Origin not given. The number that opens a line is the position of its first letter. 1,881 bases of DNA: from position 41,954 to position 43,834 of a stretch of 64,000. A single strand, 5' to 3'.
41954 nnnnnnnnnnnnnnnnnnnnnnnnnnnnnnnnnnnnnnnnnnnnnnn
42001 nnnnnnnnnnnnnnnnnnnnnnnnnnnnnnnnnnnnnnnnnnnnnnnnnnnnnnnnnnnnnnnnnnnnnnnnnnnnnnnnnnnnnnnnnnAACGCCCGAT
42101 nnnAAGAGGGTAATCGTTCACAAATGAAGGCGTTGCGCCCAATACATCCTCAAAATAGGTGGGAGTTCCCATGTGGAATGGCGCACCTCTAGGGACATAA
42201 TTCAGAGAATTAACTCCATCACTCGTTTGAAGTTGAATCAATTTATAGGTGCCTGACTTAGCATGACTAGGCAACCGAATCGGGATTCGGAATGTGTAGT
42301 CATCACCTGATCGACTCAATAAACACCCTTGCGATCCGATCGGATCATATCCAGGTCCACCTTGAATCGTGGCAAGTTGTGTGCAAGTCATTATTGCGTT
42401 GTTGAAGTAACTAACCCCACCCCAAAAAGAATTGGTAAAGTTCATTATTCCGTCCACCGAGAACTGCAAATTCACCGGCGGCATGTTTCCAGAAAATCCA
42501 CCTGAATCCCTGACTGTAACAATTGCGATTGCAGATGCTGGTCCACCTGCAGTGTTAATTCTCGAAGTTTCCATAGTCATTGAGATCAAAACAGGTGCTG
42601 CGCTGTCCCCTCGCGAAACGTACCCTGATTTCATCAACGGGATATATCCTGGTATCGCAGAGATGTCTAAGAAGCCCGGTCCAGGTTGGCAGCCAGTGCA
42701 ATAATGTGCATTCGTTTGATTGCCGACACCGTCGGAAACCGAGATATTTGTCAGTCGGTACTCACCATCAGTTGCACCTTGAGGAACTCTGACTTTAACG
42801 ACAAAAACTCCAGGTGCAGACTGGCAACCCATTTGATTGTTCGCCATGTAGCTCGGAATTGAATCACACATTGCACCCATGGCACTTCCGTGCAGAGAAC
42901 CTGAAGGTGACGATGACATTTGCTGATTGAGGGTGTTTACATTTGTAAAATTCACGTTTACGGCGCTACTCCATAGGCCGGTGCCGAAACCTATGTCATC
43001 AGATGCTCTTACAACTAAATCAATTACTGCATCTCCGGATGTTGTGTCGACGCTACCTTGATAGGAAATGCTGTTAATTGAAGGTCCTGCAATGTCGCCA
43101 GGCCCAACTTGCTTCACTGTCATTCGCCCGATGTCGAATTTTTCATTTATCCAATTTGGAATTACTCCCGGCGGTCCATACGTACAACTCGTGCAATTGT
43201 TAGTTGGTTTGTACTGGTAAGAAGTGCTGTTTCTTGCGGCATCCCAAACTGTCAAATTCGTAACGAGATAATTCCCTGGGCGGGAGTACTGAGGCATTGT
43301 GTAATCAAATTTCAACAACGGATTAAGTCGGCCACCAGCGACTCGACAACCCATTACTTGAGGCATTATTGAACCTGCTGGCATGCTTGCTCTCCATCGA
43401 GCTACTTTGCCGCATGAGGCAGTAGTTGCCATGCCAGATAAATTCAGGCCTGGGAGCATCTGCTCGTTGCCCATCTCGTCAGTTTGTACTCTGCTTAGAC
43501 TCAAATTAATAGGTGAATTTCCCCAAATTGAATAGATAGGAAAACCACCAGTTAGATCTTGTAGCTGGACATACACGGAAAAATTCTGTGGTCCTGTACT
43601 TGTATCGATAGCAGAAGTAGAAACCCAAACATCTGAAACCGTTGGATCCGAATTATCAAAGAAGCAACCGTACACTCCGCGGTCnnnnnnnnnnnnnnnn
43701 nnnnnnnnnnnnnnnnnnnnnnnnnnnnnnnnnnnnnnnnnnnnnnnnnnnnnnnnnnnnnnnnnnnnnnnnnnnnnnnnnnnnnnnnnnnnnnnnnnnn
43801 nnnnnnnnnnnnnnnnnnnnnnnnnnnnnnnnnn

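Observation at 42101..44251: Sec-signal protein combining a 12-unit RTX Ca2+-binding array with three uncharacterised Cys-pair repeat modules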

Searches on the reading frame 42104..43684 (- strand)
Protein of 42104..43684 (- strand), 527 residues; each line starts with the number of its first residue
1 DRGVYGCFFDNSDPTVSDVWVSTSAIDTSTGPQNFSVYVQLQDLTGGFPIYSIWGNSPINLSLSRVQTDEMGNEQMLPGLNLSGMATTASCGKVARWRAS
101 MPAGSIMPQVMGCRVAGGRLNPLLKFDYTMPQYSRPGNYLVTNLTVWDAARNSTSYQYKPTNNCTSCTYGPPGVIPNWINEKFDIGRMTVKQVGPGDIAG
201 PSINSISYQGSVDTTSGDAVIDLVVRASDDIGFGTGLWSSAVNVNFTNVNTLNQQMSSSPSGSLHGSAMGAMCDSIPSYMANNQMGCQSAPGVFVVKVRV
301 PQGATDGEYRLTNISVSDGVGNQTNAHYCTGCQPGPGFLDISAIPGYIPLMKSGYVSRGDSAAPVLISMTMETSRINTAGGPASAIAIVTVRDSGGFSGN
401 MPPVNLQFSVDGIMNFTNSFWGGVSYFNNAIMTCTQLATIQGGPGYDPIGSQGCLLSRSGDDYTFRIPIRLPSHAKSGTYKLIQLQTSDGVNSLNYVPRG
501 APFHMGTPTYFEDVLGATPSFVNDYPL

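Call 8: find_homologous_proteins(query=window:42104-43684:-, max_evalue=0.001)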
Query seq(527 aa) (527 aa): 2 proteins with E <= 0.001 among 8000 candidates.
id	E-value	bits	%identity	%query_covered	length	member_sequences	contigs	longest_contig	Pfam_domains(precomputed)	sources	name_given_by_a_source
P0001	0.0e+0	1138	93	100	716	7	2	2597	PF00353.26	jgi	jgi:hypothetical protein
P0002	1.3e-160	554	51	100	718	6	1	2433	PF00353.26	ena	-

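Call 25: find_related_loci(query=A3, collection=genome_contigs, flank=10000)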
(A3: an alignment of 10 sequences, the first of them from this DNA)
Query A3 (521 aa) in genome_contigs; peptide patterns used: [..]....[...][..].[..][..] (x = any residue, [..] = any of these).
17 stretches matched a pattern; 1 encode a relative of the query (tblastn E <= 1e-3); 1 distinct loci.
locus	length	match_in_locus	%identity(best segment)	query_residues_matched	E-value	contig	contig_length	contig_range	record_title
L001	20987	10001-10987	23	107-483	7e-11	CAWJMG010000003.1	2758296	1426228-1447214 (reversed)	MAG: uncultured Actinomycetes bacterium isolate MFD02832.bin.1.159 genome assembly, contig: contig_7793, whole genome sh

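Call 26: find_homologous_proteins(query=A3, max_evalue=1e-10)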
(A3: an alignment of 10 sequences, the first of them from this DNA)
Query A3 (10 sequences) (521 aa, profile of the alignment): 6 proteins with E <= 1e-10 among 8000 candidates.
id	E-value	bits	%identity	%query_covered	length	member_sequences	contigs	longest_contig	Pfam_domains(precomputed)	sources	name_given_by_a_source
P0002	2.3e-164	566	50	100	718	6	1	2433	PF00353.26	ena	-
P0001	1.5e-156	540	93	100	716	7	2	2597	PF00353.26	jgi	jgi:hypothetical protein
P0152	2.2e-155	536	50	100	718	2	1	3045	PF00353.26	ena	-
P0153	8.5e-41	158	25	43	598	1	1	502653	PF23034.2,PF23033.2,PF24893.1,PF12245.15,PF01835.26,PF20944.3,PF19077.7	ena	-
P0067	3.6e-38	150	26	36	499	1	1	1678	PF23034.2,PF00353.26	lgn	-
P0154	7.4e-18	83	30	10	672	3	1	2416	PF01835.26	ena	-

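Call 28: find_encoding_contigs(protein=P0152, flank=10000, max_places=4)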
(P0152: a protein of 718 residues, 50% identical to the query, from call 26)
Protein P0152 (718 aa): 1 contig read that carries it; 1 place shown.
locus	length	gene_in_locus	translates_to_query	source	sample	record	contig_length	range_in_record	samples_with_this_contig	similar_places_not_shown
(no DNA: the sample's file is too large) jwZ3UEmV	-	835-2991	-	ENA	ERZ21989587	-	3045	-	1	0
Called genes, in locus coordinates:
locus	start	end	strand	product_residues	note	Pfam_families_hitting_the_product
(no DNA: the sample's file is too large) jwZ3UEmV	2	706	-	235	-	?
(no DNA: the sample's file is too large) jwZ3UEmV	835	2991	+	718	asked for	PF00353:HemolysinCabind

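Call 33: find_encoding_contigs(protein=P0001, flank=3000, max_places=4)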
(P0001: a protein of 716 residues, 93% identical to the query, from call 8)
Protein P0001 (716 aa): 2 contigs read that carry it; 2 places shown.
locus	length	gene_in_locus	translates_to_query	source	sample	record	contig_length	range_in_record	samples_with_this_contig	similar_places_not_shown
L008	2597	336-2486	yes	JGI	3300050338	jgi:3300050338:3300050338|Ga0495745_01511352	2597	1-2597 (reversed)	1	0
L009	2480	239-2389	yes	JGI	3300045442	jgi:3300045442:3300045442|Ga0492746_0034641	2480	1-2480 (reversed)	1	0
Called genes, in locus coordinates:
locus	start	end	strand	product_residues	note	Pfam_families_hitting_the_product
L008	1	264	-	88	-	?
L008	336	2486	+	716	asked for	PF00353:HemolysinCabind (weak)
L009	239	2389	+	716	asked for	PF00353:HemolysinCabind (weak)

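Call 34: find_encoding_contigs(protein=P0002, flank=3000, max_places=4)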
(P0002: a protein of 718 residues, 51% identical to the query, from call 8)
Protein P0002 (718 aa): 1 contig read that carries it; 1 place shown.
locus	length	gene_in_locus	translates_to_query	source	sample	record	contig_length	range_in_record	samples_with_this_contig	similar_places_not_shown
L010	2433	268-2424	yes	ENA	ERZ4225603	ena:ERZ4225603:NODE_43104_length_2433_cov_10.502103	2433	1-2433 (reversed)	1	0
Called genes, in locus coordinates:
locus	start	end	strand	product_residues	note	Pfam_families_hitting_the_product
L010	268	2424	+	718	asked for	PF00353:HemolysinCabind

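Call 71: find_related_loci(query=A3, collection=viral_contigs, flank=5000)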
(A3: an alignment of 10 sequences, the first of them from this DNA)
Query A3 (521 aa) in viral_contigs; peptide patterns used: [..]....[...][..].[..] (x = any residue, [..] = any of these).
21 stretches matched a pattern, but none encodes a relative of the query by tblastn (E <= 1e-3).
